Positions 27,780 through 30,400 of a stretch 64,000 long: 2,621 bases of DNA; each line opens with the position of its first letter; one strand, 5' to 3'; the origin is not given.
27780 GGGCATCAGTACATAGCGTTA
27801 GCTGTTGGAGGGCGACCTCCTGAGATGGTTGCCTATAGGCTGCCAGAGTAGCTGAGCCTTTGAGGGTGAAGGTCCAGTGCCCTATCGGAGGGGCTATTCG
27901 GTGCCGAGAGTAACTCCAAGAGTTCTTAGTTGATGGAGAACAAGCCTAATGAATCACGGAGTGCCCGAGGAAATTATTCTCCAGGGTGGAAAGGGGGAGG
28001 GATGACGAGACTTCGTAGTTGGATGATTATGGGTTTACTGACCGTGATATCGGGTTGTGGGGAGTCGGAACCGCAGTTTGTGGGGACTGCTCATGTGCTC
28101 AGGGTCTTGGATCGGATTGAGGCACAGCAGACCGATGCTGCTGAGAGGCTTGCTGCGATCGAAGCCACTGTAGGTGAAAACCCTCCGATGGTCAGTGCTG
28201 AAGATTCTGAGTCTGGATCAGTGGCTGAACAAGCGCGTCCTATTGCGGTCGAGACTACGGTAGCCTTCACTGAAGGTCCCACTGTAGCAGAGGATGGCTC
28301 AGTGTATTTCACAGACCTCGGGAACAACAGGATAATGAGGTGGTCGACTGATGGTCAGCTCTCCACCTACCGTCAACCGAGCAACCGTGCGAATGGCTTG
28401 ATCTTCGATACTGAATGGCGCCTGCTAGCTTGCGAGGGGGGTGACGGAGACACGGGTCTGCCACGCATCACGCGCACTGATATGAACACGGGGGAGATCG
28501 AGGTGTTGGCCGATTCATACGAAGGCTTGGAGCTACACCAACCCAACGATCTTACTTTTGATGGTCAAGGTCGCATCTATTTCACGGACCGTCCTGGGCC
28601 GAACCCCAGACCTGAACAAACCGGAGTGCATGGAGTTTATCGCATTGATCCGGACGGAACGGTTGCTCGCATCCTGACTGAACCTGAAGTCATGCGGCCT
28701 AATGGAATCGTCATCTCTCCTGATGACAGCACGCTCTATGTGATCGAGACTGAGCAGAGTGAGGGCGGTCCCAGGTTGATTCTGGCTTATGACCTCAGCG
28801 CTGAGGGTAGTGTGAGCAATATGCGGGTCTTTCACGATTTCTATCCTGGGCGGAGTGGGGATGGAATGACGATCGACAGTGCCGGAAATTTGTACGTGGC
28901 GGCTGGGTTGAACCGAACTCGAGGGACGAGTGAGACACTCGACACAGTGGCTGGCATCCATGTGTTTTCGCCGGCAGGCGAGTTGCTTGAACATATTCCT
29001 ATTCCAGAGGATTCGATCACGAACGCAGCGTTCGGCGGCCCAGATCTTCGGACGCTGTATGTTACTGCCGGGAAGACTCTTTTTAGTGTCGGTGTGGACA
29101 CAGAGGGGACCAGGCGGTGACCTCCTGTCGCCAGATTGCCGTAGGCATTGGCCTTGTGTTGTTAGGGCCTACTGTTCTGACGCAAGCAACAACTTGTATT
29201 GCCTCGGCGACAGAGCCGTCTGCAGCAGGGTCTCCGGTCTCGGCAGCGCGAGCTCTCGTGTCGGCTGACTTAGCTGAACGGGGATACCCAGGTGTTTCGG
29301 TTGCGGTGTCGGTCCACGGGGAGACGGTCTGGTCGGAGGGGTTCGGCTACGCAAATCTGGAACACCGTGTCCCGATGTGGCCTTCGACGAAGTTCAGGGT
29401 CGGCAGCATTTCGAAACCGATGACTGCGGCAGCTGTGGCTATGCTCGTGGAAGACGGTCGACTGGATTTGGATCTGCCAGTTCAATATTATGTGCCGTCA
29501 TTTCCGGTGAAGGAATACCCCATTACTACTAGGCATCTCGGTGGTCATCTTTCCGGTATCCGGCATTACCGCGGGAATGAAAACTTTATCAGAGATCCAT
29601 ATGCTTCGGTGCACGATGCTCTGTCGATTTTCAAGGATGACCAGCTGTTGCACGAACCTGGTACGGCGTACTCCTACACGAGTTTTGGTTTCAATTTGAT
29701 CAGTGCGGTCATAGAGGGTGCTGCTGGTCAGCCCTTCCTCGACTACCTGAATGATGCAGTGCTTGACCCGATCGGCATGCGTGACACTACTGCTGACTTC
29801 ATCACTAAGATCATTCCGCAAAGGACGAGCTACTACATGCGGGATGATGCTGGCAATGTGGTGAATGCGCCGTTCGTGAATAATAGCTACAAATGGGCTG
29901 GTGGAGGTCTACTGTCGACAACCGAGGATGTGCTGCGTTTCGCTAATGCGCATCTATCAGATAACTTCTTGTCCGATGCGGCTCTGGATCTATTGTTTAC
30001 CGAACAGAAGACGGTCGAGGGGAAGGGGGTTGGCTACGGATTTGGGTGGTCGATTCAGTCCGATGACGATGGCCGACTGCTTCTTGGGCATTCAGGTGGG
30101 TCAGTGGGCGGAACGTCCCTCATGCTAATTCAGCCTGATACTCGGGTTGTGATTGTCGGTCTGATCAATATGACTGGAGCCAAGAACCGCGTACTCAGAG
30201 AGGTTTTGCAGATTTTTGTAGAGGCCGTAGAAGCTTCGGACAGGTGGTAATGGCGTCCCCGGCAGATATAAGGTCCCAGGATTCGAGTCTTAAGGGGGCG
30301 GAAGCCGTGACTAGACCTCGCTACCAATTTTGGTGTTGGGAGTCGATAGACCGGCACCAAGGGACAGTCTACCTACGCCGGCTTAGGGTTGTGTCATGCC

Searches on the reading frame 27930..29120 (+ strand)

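Call 8: search_protein_families(library=pfam, proteins=[window:27930-29120:+], max_evalue=0.001)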
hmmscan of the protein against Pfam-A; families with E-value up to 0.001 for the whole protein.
window:27930-29120:+ (396 aa): 4 families
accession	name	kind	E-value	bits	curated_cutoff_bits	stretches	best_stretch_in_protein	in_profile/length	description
PF08450.18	SGL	-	1.4e-47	162.9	26.3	1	113-380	1-244/246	SMP-30/Gluconolactonase/LRE-like region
PF24684.1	Vgb_lyase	-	1.9e-05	24.1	50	1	107-274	134-284/290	Virginiamycin B lyase family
PF06739.17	SBBP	-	0.00029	21.1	20.5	0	312-324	17-29/38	Beta-propeller repeat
PF01436.27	NHL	-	0.00099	19.5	20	0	202-221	1-20/28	NHL repeat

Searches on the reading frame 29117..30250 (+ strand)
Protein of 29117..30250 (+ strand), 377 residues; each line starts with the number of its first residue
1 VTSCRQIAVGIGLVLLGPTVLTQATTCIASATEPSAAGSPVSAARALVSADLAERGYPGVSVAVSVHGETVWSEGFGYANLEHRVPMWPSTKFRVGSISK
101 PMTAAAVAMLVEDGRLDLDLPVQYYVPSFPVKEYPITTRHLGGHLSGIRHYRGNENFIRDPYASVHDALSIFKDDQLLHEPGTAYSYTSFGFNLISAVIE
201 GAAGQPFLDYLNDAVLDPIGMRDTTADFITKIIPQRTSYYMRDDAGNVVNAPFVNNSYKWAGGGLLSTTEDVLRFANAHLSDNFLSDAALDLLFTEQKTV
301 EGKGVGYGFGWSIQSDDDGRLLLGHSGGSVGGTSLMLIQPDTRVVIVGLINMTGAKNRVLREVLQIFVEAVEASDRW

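Call 8: search_protein_families(library=pfam, proteins=[window:29117-30250:+], max_evalue=0.001)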
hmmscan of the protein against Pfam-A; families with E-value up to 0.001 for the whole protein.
window:29117-30250:+ (377 aa): 1 family
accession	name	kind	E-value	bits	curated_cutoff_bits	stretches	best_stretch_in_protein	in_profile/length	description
PF00144.29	Beta-lactamase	-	5.1e-71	240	27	1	45-356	2-315/329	Beta-lactamase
